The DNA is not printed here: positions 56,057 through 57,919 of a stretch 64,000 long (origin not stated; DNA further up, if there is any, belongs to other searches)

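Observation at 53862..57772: Tandem beta-helix surface-protein paralogs sharing a distinctive C-terminal motif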

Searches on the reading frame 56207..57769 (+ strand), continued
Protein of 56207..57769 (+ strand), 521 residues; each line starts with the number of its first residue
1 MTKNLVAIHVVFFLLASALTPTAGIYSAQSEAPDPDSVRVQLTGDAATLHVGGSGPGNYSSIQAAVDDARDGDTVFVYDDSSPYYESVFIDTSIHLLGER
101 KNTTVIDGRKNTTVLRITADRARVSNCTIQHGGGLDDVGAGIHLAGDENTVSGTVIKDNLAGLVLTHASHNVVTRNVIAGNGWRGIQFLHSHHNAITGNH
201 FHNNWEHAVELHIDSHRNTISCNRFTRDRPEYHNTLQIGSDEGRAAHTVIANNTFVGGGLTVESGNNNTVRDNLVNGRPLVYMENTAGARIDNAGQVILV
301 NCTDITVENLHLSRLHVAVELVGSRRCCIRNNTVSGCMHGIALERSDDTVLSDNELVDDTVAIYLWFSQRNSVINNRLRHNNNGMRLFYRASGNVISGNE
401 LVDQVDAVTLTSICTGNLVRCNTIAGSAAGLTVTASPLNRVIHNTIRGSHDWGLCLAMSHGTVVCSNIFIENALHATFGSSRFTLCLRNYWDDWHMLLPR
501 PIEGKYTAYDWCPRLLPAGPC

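Call 31: find_related_loci(query=A1, collection=genome_contigs, flank=4000)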
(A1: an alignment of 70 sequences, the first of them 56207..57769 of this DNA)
Query A1 (521 aa) in genome_contigs; peptide patterns used: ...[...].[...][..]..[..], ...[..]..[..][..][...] (x = any residue, [..] = any of these).
596 stretches matched a pattern (row limit reached: there are more); 521 encode a relative of the query (tblastn E <= 1e-3); the best 80 are kept; 80 distinct loci.
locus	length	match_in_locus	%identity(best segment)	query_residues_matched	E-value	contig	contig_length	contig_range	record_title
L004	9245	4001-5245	34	1-410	3e-63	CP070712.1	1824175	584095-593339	MAG: Thermoplasmatales archaeon isolate bin50 chromosome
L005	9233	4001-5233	35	6-410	4e-62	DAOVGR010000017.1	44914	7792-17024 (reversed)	MAG TPA_asm: Thermoplasmatales archaeon isolate CSMAG_1140 CSMAG_1140_k141_2858539_length_44914_cov_9.9910, whole genome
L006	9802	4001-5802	30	1-519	6e-61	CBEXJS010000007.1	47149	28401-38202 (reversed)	MAG TPA_asm: uncultured Thermoplasmatales archaeon isolate SRR22064146_binner123_Refined_15 genome assembly, contig: ERZ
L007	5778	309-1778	32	45-503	1e-60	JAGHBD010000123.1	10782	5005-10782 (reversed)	MAG: Thermoplasmata archaeon isolate AUK247 PB_MBMC_201_c_000000000103, whole genome shotgun sequence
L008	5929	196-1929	32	1-515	6e-60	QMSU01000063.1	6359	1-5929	MAG: Thermoplasmata archaeon isolate B78_G9 B78_Guay9_scaffold_20913, whole genome shotgun sequence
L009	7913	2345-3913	31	1-503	7e-60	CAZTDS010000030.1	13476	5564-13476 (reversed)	MAG TPA_asm: uncultured Thermoplasmatales archaeon isolate binchicken_co355_288 genome assembly, contig: NODE_2769_lengt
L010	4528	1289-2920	32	41-517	3e-58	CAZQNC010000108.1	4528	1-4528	MAG TPA_asm: uncultured Thermoplasmatales archaeon isolate SRP141376_co2_261 genome assembly, contig: NODE_30422_length_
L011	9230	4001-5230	31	49-517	6e-57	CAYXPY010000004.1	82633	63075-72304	MAG TPA_asm: uncultured Thermoplasmatales archaeon isolate binchicken_co190_433 genome assembly, contig: NODE_653_length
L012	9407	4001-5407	31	48-519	3e-54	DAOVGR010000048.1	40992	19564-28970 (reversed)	MAG TPA_asm: Thermoplasmatales archaeon isolate CSMAG_1140 CSMAG_1140_k141_2651734_length_40992_cov_12.9935, whole genom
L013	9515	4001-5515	26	5-521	9e-55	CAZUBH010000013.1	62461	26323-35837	MAG TPA_asm: uncultured Thermoplasmatales archaeon isolate SRP141376_co1_301 genome assembly, contig: NODE_1238_length_6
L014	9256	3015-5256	30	3-505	1e-54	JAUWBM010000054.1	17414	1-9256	MAG: Thermoplasmatota archaeon isolate CSMAG_1320 CSMAG_1320_k141_679113_length_17414_cov_15.9618, whole genome shotgun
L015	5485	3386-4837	27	2-517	4e-52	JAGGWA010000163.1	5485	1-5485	MAG: Thermoplasmata archaeon isolate AUK114 PB_MBMC_068_c_000000000103, whole genome shotgun sequence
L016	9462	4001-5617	29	1-517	8e-52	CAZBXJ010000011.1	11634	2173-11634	MAG TPA_asm: uncultured Thermoplasmatales archaeon isolate binchicken_co6_184 genome assembly, contig: NODE_6609_length_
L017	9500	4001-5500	30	5-517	2e-50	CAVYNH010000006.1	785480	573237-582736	MAG: Euryarchaeota archaeon isolate MFD04408.bin.1.91 genome assembly, contig: contig_71929, whole genome shotgun sequen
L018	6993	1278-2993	28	2-491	4e-50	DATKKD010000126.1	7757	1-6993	MAG TPA_asm: Thermoplasmatota archaeon isolate SMAG_U14648 k141_4215297, whole genome shotgun sequence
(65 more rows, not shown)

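Call 58: list_cluster_members(proteins=[P0001, P0012])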
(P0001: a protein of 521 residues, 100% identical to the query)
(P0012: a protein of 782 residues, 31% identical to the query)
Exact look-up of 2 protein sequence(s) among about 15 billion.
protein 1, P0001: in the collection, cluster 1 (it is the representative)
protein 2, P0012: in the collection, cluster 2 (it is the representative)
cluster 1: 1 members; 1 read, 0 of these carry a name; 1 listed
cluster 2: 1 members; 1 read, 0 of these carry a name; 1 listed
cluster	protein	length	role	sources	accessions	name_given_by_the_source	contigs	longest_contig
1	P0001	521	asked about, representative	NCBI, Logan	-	-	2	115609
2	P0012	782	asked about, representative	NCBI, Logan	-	-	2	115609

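Call 67: find_encoding_contigs(protein=P0014, flank=7000, max_places=2)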
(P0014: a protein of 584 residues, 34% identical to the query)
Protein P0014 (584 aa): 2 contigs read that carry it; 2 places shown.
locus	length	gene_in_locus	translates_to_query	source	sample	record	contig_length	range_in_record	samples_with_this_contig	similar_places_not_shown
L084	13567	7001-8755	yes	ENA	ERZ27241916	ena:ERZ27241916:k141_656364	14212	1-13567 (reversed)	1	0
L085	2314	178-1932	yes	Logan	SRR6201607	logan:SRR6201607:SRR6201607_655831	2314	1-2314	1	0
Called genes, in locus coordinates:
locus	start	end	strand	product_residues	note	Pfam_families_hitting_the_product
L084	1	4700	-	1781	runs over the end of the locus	?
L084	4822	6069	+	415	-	PF00368:HMG-CoA_red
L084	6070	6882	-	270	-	PF11345:DUF3147 (faint)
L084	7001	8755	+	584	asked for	PF22842:Pel9A-like_beta_helix (weak), PF05048:NosD, PF13229:Beta_helix, PF05048:NosD, PF13229:Beta_helix, PF05048:NosD, PF13229:Beta_helix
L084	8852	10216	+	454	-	PF04443:LuxE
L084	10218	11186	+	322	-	PF01841:Transglut_core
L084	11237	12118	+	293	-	PF00892:EamA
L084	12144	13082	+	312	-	PF01073:3Beta_HSD, PF01370:Epimerase, PF02719:Polysacc_synt_2 (weak), PF04321:RmlD_sub_bind (weak), PF13460:NAD_binding_10, PF16363:GDP_Man_Dehyd, PF07993:NAD_binding_4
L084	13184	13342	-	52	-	PF03966:Trm112p (weak)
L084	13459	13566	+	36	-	?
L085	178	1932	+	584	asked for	PF22842:Pel9A-like_beta_helix (weak), PF05048:NosD, PF13229:Beta_helix, PF05048:NosD, PF13229:Beta_helix, PF05048:NosD, PF13229:Beta_helix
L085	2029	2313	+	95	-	?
